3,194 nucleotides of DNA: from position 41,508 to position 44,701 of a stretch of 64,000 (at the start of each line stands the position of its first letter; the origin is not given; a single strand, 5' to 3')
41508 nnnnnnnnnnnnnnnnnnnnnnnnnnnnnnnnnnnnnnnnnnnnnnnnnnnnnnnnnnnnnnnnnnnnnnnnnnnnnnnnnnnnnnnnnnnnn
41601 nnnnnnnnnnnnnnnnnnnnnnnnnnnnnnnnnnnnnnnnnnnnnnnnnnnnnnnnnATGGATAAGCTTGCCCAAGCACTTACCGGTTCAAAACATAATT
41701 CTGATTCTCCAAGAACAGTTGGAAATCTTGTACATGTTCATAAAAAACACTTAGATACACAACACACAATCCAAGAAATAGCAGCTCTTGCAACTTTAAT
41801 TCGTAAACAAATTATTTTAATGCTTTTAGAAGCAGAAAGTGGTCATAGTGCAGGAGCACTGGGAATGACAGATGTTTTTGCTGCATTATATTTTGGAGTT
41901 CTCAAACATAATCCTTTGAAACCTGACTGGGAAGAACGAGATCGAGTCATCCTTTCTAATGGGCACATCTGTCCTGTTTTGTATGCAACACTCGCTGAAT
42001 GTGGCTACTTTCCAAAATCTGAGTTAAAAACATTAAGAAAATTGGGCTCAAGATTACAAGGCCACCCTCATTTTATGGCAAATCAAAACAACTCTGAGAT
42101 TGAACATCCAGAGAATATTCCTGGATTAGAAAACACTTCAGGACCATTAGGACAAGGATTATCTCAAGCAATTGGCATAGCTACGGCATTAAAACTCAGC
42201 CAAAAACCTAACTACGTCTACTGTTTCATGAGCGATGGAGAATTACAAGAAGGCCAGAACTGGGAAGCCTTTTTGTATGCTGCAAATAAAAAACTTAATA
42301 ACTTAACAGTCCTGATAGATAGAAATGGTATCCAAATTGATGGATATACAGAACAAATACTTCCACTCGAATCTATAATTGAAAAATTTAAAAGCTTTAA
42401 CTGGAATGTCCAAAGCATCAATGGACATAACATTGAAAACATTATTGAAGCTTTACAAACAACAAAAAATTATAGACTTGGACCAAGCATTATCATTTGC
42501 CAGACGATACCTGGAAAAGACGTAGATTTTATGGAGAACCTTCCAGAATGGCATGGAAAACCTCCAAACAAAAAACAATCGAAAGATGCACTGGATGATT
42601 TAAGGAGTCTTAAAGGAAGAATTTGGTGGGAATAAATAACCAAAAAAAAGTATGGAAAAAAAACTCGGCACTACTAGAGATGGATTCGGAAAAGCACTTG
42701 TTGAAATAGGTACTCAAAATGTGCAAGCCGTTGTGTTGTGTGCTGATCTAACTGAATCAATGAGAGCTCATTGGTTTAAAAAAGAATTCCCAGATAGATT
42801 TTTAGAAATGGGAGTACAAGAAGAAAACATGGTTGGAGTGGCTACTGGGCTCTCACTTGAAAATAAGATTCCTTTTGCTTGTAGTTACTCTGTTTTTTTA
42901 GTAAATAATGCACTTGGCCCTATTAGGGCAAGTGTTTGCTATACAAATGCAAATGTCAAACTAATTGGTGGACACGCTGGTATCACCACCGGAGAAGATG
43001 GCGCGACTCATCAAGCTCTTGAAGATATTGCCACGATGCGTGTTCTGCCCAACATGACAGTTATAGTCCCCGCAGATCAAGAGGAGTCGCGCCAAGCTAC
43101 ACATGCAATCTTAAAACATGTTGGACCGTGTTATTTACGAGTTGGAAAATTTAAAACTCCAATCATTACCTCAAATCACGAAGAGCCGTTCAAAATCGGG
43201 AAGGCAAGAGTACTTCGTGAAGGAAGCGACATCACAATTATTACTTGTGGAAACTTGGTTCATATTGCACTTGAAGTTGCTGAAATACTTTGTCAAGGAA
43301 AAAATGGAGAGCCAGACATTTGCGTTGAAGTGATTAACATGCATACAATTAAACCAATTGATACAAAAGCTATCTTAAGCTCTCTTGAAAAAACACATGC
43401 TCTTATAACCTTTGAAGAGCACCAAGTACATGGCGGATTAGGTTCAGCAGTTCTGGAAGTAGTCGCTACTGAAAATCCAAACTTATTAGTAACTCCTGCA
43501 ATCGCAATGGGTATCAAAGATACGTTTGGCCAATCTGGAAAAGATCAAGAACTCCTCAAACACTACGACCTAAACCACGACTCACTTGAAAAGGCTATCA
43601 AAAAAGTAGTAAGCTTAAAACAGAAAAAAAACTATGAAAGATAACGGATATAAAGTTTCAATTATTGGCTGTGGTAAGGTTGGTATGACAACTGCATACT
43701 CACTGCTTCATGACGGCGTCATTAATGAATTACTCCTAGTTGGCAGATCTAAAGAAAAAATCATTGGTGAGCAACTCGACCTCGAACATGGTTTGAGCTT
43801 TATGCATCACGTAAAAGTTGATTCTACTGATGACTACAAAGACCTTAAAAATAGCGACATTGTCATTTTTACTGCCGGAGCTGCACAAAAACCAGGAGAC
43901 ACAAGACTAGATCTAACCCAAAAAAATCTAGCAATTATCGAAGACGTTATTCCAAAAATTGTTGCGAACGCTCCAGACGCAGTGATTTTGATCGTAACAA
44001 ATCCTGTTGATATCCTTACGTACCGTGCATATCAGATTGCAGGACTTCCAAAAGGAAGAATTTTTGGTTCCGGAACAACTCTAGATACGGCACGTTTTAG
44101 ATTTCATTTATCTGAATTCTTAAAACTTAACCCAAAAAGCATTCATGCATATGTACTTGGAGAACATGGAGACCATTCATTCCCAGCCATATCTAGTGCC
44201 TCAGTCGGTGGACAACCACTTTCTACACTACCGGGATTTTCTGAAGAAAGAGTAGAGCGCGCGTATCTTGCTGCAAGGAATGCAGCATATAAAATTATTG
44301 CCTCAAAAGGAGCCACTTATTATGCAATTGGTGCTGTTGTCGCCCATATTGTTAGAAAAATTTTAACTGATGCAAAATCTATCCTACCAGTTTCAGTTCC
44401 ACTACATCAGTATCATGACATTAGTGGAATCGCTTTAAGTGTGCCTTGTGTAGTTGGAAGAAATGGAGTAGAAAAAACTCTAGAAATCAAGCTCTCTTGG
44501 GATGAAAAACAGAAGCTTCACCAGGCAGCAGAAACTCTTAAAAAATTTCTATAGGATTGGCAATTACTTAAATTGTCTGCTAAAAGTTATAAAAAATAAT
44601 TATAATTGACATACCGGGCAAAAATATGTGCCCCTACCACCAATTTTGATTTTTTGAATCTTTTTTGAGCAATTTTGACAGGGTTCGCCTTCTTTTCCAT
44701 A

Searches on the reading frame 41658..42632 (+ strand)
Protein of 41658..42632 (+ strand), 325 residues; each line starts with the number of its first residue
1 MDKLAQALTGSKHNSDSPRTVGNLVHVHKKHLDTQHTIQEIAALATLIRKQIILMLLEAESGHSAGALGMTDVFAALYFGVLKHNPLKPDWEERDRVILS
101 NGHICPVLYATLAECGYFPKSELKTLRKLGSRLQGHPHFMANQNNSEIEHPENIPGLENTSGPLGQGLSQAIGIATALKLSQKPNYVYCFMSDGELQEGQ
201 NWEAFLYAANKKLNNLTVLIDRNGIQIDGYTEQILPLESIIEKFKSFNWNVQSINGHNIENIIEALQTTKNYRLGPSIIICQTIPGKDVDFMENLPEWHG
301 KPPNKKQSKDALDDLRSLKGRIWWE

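Call 98: search_protein_families(library=pfam, proteins=[window:41658-42632:+], max_evalue=0.0001)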
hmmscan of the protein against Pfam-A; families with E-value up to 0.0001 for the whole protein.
window:41658-42632:+ (325 aa): 2 families
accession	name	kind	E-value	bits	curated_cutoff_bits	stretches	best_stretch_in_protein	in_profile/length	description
PF00456.26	Transketolase_N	-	6.6e-55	186.8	22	1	48-305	9-265/334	Transketolase, thiamine diphosphate binding domain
PF13292.11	DXP_synthase_N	-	6.9e-11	42.4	21.2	1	37-227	14-175/274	1-deoxy-D-xylulose-5-phosphate synthase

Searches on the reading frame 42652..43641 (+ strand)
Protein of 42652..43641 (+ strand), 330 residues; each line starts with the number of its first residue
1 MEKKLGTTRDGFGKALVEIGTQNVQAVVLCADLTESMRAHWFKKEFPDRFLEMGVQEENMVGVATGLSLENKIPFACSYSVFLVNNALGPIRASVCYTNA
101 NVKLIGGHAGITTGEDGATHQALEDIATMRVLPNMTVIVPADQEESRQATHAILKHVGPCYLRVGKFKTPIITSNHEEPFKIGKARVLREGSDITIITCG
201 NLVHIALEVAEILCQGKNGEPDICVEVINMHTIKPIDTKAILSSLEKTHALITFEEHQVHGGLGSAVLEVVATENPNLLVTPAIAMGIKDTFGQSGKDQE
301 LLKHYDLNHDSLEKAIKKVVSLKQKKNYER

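Call 98: search_protein_families(library=pfam, proteins=[window:42652-43641:+], max_evalue=0.0001)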
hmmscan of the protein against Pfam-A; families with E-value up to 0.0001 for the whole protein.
window:42652-43641:+ (330 aa): 2 families
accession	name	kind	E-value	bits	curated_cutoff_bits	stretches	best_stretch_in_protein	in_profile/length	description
PF02779.29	Transket_pyr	-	8.7e-36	123.6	27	1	7-166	4-169/174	Transketolase, pyrimidine binding domain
PF02780.25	Transketolase_C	-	2.6e-29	102.1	25.9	1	183-311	1-123/124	Transketolase, C-terminal domain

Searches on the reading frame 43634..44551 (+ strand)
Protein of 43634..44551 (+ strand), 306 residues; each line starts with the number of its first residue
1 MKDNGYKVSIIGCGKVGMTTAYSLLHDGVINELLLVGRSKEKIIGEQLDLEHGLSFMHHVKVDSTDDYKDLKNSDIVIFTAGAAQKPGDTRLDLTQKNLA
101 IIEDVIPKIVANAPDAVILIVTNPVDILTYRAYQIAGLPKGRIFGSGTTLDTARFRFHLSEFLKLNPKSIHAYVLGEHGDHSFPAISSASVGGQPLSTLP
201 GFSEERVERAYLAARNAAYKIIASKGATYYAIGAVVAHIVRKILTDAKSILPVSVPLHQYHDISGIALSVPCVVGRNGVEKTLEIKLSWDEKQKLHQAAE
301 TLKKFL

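Call 98: search_protein_families(library=pfam, proteins=[window:43634-44551:+], max_evalue=0.0001)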
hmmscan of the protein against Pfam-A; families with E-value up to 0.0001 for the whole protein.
window:43634-44551:+ (306 aa): 2 families
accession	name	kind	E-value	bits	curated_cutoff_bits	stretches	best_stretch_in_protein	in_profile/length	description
PF00056.29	Ldh_1_N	-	4.7e-41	140.6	27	1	7-145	2-141/141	lactate/malate dehydrogenase, NAD binding domain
PF02866.23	Ldh_1_C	-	5.2e-35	121.4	22.6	1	148-304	1-165/174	lactate/malate dehydrogenase, alpha/beta C-terminal domain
